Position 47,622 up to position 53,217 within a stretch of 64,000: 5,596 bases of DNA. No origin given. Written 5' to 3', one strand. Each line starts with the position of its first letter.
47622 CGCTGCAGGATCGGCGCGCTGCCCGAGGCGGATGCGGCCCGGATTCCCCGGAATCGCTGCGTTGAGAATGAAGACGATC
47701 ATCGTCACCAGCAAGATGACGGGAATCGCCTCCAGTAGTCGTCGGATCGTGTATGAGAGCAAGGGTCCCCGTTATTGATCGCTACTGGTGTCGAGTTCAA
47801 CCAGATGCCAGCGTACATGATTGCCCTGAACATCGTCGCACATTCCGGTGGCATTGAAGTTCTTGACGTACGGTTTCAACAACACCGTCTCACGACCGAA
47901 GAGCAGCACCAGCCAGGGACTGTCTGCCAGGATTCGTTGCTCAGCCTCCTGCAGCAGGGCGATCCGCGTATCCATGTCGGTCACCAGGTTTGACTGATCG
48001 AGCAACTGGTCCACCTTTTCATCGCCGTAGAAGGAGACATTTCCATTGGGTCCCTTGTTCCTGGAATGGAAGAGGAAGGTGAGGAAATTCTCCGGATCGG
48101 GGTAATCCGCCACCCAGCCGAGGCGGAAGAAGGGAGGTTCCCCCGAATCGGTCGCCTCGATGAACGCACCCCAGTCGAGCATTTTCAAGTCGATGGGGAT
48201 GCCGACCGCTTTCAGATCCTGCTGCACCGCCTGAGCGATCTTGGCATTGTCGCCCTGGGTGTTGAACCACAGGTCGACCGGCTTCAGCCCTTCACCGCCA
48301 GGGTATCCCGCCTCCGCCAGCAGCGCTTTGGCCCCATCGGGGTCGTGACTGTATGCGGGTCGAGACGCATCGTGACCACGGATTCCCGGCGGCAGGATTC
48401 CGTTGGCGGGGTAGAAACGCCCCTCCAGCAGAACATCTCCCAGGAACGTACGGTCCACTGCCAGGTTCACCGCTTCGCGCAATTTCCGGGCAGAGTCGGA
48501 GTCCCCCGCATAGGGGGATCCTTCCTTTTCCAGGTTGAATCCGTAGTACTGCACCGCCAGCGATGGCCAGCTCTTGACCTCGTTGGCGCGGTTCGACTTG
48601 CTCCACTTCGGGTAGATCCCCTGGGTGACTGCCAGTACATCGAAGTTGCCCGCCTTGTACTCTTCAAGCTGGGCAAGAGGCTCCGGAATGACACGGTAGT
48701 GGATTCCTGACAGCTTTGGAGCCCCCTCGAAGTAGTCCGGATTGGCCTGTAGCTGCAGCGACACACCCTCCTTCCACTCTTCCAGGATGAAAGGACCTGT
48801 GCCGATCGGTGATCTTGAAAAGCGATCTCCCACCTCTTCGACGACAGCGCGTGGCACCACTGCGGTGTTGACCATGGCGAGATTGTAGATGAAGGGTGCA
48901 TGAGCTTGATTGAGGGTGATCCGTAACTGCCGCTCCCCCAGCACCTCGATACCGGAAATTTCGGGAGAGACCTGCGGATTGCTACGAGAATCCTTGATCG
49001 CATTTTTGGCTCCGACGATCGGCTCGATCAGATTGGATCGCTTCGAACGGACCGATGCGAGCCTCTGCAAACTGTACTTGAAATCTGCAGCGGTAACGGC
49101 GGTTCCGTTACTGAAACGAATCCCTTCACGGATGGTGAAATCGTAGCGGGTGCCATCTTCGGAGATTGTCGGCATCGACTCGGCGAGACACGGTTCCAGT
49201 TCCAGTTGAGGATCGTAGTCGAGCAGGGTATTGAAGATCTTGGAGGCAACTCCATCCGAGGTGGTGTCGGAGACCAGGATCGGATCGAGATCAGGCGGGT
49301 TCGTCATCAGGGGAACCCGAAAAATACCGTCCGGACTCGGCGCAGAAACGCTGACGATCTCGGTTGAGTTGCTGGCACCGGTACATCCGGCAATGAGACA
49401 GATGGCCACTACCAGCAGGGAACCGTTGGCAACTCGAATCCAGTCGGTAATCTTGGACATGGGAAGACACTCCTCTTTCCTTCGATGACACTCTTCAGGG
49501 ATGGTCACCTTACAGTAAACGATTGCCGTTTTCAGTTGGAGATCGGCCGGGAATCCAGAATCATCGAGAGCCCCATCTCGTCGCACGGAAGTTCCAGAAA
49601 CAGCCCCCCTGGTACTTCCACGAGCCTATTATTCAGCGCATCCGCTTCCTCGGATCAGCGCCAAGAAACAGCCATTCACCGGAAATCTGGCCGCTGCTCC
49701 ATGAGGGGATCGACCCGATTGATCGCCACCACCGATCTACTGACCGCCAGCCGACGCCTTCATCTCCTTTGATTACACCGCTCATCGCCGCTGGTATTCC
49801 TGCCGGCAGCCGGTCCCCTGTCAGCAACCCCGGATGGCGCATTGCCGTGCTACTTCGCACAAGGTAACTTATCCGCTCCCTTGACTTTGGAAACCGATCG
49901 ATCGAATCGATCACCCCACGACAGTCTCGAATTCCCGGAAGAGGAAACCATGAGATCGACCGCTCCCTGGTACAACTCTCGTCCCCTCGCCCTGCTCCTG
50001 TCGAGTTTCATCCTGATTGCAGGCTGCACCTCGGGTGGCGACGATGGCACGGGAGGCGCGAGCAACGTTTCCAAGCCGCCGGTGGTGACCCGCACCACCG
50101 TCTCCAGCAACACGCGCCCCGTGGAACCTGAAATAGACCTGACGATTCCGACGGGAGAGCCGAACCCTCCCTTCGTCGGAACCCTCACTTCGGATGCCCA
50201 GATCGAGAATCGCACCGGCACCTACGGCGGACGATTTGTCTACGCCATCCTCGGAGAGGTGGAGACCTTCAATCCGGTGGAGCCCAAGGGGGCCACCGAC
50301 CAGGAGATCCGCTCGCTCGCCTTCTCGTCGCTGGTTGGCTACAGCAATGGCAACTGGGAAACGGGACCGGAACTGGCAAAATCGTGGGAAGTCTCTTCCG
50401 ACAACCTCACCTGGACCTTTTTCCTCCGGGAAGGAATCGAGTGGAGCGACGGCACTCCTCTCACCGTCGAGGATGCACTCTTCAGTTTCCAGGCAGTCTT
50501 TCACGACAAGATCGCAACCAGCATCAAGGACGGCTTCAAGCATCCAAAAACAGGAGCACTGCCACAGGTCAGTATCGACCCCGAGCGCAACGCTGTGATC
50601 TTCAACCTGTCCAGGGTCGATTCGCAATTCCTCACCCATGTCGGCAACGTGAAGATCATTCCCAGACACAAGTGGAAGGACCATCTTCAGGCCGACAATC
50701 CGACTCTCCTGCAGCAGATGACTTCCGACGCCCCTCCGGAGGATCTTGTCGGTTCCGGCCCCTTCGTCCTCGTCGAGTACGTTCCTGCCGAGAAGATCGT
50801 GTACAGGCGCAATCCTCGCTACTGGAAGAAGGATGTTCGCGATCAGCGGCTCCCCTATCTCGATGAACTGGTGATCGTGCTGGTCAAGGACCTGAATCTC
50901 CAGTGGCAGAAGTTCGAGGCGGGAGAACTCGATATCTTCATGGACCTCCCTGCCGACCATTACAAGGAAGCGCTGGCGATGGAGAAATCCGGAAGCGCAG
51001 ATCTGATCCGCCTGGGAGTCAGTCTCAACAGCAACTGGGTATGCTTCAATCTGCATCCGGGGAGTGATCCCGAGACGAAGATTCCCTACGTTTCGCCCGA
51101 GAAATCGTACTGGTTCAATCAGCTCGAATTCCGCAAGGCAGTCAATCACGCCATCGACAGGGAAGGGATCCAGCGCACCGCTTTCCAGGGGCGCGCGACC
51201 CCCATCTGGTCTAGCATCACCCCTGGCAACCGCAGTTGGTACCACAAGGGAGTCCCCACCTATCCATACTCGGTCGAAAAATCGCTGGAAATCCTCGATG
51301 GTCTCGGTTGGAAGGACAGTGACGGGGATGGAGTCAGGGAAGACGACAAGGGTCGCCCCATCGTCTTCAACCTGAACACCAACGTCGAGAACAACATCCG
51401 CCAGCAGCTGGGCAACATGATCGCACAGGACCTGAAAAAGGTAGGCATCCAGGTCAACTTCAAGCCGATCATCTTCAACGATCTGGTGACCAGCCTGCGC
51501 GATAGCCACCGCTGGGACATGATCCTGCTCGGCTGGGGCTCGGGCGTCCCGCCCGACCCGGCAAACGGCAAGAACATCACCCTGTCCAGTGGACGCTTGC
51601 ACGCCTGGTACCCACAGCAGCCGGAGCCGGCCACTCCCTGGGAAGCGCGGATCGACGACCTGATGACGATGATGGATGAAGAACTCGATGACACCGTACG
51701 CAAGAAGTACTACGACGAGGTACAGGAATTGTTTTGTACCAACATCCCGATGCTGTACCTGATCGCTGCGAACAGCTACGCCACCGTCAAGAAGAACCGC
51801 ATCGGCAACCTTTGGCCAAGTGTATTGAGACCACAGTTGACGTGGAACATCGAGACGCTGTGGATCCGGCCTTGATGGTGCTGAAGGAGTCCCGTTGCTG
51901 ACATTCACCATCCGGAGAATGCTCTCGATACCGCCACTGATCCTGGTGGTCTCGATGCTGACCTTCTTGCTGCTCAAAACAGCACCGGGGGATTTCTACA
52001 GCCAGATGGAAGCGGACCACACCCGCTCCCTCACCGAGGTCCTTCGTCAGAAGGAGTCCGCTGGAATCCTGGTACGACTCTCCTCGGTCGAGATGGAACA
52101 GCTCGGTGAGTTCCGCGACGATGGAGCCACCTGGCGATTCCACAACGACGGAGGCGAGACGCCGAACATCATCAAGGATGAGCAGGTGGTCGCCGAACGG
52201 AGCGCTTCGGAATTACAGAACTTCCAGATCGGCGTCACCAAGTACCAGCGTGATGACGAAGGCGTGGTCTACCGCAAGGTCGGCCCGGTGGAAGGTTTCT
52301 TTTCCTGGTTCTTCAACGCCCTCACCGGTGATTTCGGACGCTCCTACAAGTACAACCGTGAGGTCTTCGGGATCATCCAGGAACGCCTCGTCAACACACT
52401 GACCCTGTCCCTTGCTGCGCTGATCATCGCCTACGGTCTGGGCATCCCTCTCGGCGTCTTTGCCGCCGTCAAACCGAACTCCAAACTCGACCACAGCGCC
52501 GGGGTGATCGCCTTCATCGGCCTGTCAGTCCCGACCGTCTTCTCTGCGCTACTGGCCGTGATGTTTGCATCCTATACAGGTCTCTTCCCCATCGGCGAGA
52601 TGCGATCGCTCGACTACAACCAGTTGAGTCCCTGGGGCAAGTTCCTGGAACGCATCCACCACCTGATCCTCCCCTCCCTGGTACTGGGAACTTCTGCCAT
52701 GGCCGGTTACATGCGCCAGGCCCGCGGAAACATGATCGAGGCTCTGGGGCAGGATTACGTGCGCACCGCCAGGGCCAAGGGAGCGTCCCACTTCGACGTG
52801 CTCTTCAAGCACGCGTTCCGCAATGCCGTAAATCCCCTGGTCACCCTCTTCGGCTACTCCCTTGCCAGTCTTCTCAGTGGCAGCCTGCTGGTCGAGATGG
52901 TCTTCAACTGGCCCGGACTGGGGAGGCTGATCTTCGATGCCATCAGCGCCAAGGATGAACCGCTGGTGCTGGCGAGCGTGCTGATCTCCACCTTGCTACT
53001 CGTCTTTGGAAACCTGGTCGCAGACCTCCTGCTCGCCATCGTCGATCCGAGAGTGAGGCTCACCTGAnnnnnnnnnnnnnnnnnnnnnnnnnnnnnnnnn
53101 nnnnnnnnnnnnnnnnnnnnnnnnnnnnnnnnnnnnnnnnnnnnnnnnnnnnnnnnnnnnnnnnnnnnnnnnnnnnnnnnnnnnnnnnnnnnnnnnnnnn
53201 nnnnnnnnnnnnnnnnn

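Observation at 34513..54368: Four family-5 SBP/permease importer loci in 20 kb with only one ATPase pair; permeases carry large periplasmic insertions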

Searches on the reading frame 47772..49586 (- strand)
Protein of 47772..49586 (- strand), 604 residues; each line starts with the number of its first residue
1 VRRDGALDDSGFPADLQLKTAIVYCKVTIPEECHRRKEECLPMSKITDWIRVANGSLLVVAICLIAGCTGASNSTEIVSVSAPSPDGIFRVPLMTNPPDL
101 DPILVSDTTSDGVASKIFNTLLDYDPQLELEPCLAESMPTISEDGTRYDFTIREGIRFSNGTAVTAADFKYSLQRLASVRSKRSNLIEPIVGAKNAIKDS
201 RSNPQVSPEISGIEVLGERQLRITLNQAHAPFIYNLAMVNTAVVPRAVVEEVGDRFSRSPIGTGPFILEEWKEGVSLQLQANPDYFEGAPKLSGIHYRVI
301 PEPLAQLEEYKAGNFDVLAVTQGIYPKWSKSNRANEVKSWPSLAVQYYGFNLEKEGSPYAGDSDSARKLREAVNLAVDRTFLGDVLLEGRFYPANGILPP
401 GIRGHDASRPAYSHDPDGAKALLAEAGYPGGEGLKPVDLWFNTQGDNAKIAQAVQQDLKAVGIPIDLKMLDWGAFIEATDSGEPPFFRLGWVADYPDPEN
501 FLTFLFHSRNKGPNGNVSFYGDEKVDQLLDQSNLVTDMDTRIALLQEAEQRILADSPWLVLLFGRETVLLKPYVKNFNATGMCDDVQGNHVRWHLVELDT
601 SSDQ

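Call 4: search_protein_families(library=pfam, proteins=[window:47772-49586:-])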
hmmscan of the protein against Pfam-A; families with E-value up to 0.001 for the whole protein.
window:47772-49586:- (604 aa): 1 family
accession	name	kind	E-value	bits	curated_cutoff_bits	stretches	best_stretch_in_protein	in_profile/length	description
PF00496.27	SBP_bac_5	-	3.3e-86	290.2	32.4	1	129-512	1-367/368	Bacterial extracellular solute-binding proteins, family 5 Middle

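Call 42: search_solved_structures(query=window:47772-49460:-, max_evalue=1e-10)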
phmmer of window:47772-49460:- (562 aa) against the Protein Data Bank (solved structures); distinct sequences matched with E-value up to 1e-10: 70 (the best 60 are shown).
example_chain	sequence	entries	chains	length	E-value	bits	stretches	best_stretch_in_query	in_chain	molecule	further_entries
8upi_A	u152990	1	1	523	1.1e-57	199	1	51-521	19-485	Peptide ABC transporter substrate-binding protein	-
3m8u_A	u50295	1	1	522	9e-48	166.2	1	53-519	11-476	Heme-binding protein A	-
5u4o_A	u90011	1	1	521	1e-47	166.1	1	20-514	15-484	ABC transporter substrate-binding protein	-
1uqw_A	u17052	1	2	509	1.6e-46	162.1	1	52-523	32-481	PUTATIVE BINDING PROTEIN YLIB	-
8are_A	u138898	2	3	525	7.1e-45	156.7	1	48-526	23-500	Oligopeptide-binding protein OppA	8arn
3tpa_A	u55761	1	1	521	2.6e-42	148.2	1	50-523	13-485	Heme-binding protein A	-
6ofq_A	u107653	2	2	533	2.9e-42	148.1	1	55-540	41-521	Heme-binding protein A / AI-2 binding protein A | Heme-binding protein A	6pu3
5f1q_A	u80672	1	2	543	4.6e-42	147.4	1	55-531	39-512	Periplasmic dipeptide transport protein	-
2z23_A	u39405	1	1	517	6.2e-42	146.9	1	54-543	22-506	Periplasmic oligopeptide-binding protein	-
1b05_A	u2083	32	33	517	2.9e-41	144.7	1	57-544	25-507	PERIPLASMIC OLIGOPEPTIDE-BINDING PROTEIN | PROTEIN (OLIGO-PEPTIDE BINDING PROTEIN) | PERIPLASMIC OLIGO-PEPTIDE BINDING PROTEIN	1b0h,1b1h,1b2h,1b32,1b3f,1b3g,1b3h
4gl8_A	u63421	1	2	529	2.3e-40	141.8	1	46-516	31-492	Oligopeptide ABC transporter OppAIV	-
9rd1_A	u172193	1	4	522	6.9e-40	140.2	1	57-543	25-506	Periplasmic oligopeptide-binding protein OppA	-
3tcf_A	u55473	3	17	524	6.9e-40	140.2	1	57-543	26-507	Periplasmic oligopeptide-binding protein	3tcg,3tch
6hlx_A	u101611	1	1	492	2.8e-39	138.2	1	51-535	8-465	AgaA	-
6npo_A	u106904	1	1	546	1.1e-38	136.2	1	55-534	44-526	Oligopeptide ABC transporter, oligopeptide-binding protein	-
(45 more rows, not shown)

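Call 62: search_protein_families(library=ncbifam, proteins=[window:47772-49460:-], max_evalue=1e-10)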
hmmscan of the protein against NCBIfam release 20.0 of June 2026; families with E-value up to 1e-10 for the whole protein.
window:47772-49460:- (562 aa): 10 families
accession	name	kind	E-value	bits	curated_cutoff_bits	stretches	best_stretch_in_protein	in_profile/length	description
NF011942.0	PRK15413.1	equivalog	6.8e-50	170.2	594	1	53-521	36-482/512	glutathione ABC transporter substrate-binding protein GsiB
NF045467.1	Opp4A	equivalog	9.2e-49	166.1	650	1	40-539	30-545/556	oligopeptide ABC transporter substrate-binding protein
NF011684.0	PRK15104.1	equivalog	1.5e-47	162.5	947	1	55-545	49-534/543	oligopeptide ABC transporter substrate-binding protein OppA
NF007287.0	PRK09755.1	equivalog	9.6e-46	156.7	1098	1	38-542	26-523/535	ABC transporter substrate-binding protein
NF043070.1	DppA_dipep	equivalog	3.5e-41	141.4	1005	1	12-521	7-505/535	dipeptide ABC transporter periplasmic-binding protein DppA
NF045468.1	Opp5A_nikA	equivalog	6.7e-36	123.8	600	1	58-538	31-475/488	nickel ABC transporter substrate-binding protein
TIGR02294.1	nickel_nikA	equivalog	1.2e-35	123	393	1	71-536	31-487/501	nickel ABC transporter substrate-binding protein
NF011689.0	PRK15109.1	equivalog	1.7e-30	106.2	560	1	64-517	54-505/547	ABC transporter substrate-binding protein SapA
TIGR04028.1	SBP_KPN_01854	hypoth_equivalog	3.4e-27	95.2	468.5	1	70-537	25-495/509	TIGR04028 family ABC transporter substrate-binding protein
NF047575.1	opine_bind_CntA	exception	5.3e-19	68.2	800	1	15-424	11-408/535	staphylopine-dependent metal ABC transporter substrate-binding lipoprotein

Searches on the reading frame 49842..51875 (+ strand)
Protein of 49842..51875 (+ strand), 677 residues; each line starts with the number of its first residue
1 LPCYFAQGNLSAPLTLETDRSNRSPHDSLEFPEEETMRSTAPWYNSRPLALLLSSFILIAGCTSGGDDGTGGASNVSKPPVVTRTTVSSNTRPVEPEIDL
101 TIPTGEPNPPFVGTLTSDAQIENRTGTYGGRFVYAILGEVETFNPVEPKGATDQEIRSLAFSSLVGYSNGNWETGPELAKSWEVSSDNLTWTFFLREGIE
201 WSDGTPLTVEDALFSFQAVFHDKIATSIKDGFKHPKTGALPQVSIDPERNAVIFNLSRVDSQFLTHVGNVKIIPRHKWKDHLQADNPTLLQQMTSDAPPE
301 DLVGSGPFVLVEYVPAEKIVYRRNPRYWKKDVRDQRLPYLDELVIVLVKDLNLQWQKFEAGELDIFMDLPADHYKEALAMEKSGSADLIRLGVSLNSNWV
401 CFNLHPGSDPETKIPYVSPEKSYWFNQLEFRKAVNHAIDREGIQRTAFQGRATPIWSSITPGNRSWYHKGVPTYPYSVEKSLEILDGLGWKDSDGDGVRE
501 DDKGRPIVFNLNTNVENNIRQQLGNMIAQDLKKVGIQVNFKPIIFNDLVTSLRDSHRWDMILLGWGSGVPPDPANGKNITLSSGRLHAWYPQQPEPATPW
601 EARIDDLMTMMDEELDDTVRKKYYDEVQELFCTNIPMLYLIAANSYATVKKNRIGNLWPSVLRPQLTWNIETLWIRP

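Call 4: search_protein_families(library=pfam, proteins=[window:49842-51875:+])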
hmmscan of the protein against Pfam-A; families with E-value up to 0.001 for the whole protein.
window:49842-51875:+ (677 aa): 1 family
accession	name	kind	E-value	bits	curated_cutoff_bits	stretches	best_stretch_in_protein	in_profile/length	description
PF00496.27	SBP_bac_5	-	2e-77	261.2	32.4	1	175-577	3-358/368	Bacterial extracellular solute-binding proteins, family 5 Middle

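Call 43: search_solved_structures(query=window:49950-51875:+, max_evalue=1e-10)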
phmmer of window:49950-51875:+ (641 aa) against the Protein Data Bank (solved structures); distinct sequences matched with E-value up to 1e-10: 64 (the best 60 are shown).
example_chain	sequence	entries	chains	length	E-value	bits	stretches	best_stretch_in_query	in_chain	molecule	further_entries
1xoc_A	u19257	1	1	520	6.6e-29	104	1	91-639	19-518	Oligopeptide-binding protein appA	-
8efz_A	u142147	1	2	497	2.3e-26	95.6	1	92-596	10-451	Extracellular solute-binding protein family 5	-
5f1q_A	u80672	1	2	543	1.3e-24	89.8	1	95-617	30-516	Periplasmic dipeptide transport protein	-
6epy_A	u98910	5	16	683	5.5e-24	87.7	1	135-598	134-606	Periplasmic alpha-galactoside-binding protein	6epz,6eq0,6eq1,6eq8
4oer_A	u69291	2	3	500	3.1e-23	85.2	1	267-620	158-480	NikA protein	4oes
4oet_A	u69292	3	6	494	1.5e-22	83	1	97-330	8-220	Putative peptide ABC-transport system periplasmic peptide-binding protein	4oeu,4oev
7veq_A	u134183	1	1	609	2.3e-22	82.4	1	281-505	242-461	SPH1118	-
7ver_A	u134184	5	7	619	2.4e-22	82.3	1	281-505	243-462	SPH1118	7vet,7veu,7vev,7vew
8upi_A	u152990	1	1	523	1.7e-21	79.5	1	93-540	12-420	Peptide ABC transporter substrate-binding protein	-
4qfk_H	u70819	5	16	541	1.7e-21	79.5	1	389-606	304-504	ABC transporter periplasmic peptide-binding protein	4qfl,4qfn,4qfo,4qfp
8z1y_F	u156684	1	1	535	2.6e-21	78.9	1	95-607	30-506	Dipeptide-binding protein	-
8z1z_F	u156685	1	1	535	3.1e-21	78.6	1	95-607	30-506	Dipeptide-binding protein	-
1dpp_A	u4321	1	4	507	3.9e-21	78.3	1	96-605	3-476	DIPEPTIDE BINDING PROTEIN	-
1dpe_A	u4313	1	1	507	8.4e-21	77.2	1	96-541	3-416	DIPEPTIDE-BINDING PROTEIN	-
7kz8_A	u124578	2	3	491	2.2e-20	75.8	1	103-533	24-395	Peptide/nickel transport system substrate-binding protein AapF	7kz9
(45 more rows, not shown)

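Call 62: search_protein_families(library=ncbifam, proteins=[window:49950-51875:+], max_evalue=1e-10)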
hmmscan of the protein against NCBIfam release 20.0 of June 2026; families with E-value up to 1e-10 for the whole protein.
window:49950-51875:+ (641 aa): 10 families
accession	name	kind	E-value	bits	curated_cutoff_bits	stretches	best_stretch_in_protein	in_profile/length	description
NF045467.1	Opp4A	equivalog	9.5e-54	182.6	650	1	86-621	27-541/556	oligopeptide ABC transporter substrate-binding protein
TIGR02294.1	nickel_nikA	equivalog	2.4e-33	115.4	393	1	105-591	14-457/501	nickel ABC transporter substrate-binding protein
NF043070.1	DppA_dipep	equivalog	9.3e-26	90.5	1005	1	96-616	31-515/535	dipeptide ABC transporter periplasmic-binding protein DppA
NF047575.1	opine_bind_CntA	exception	8.6e-22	77.4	800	0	391-526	298-430/535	staphylopine-dependent metal ABC transporter substrate-binding lipoprotein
NF045468.1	Opp5A_nikA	equivalog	4.5e-21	74.9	600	1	262-530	154-389/488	nickel ABC transporter substrate-binding protein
TIGR04028.1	SBP_KPN_01854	hypoth_equivalog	3.9e-20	71.9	468.5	0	390-507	268-382/509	TIGR04028 family ABC transporter substrate-binding protein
NF011689.0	PRK15109.1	equivalog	8.7e-19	67.6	560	1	94-606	34-509/547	ABC transporter substrate-binding protein SapA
NF007287.0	PRK09755.1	equivalog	1.7e-16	60.2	1098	1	104-369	43-299/535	ABC transporter substrate-binding protein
NF011684.0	PRK15104.1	equivalog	4.7e-14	52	947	1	103-295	48-240/543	oligopeptide ABC transporter substrate-binding protein OppA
NF011942.0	PRK15413.1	equivalog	1.8e-11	43.5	594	0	267-456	183-345/512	glutathione ABC transporter substrate-binding protein GsiB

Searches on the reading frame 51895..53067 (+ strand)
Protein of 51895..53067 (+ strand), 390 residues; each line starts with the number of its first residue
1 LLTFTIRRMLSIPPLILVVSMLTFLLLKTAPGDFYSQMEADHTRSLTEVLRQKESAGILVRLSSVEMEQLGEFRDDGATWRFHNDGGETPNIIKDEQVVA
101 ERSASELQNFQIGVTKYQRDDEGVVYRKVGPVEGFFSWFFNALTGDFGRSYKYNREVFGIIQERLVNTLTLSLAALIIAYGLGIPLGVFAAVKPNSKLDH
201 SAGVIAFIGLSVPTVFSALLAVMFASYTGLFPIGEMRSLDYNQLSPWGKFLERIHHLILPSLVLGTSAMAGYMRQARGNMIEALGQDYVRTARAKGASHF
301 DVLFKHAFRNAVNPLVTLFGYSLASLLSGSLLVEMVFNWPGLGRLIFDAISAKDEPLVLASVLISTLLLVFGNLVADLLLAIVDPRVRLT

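Call 4: search_protein_families(library=pfam, proteins=[window:51895-53067:+])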
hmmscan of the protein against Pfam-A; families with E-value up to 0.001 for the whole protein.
window:51895-53067:+ (390 aa): 2 families
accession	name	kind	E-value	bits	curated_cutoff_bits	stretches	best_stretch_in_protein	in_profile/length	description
PF00528.27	BPD_transp_1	-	3.7e-44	151.1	26.4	1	183-388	1-183/184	Binding-protein-dependent transport system inner membrane component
PF19300.4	BPD_transp_1_N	-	1.8e-05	25.3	23.8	0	1-35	1-35/114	Binding-prot-dependent transport system membrane comp, N-term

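Call 62: search_protein_families(library=ncbifam, proteins=[window:51895-53067:+], max_evalue=1e-10)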
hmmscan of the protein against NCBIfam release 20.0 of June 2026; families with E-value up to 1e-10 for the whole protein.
window:51895-53067:+ (390 aa): 12 families
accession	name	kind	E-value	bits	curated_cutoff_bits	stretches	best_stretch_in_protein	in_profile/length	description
NF045472.1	Opp4B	equivalog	1.7e-76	257.6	450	1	134-388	65-319/319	oligopeptide ABC transporter permease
NF045470.1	Opp2B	equivalog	1.3e-70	238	350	1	135-388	61-300/300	nickel ABC transporter permease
NF045471.1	Opp3B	equivalog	1.1e-58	199.1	480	1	135-389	63-304/308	oligopeptide ABC transporter permease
NF045469.1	Opp1B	equivalog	3.7e-58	197.5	380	1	134-388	68-307/307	nickel/cobalt ABC transporter permease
TIGR02789.1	nickel_nikB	equivalog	5e-58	197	447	1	135-388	68-307/314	nickel ABC transporter permease subunit NikB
NF008161.0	PRK10914.1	equivalog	2.7e-55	187.9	590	1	135-388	66-336/339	dipeptide ABC transporter permease DppB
NF011661.0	PRK15081.1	equivalog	4.2e-54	184.1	463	1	133-389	63-305/306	glutathione ABC transporter permease GsiC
NF007677.0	PRK10352.1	equivalog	1e-49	169.3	433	1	135-389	68-308/314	nickel ABC transporter permease subunit NikB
NF011712.0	PRK15133.1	subfamily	1.4e-42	146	445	1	133-388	101-360/364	microcin C ABC transporter permease YejB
NF007008.0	PRK09471.1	equivalog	3e-42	145.1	388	1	133-388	61-305/306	oligopeptide ABC transporter permease OppB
NF043081.1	MMSYN1_0165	equivalog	2.1e-35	122.5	350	1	138-390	148-387/388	oligopeptide ABC transporter permease OppB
NF011690.0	PRK15110.1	equivalog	2.7e-35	122.4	432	1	133-385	42-311/321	putrescine export ABC transporter permease SapB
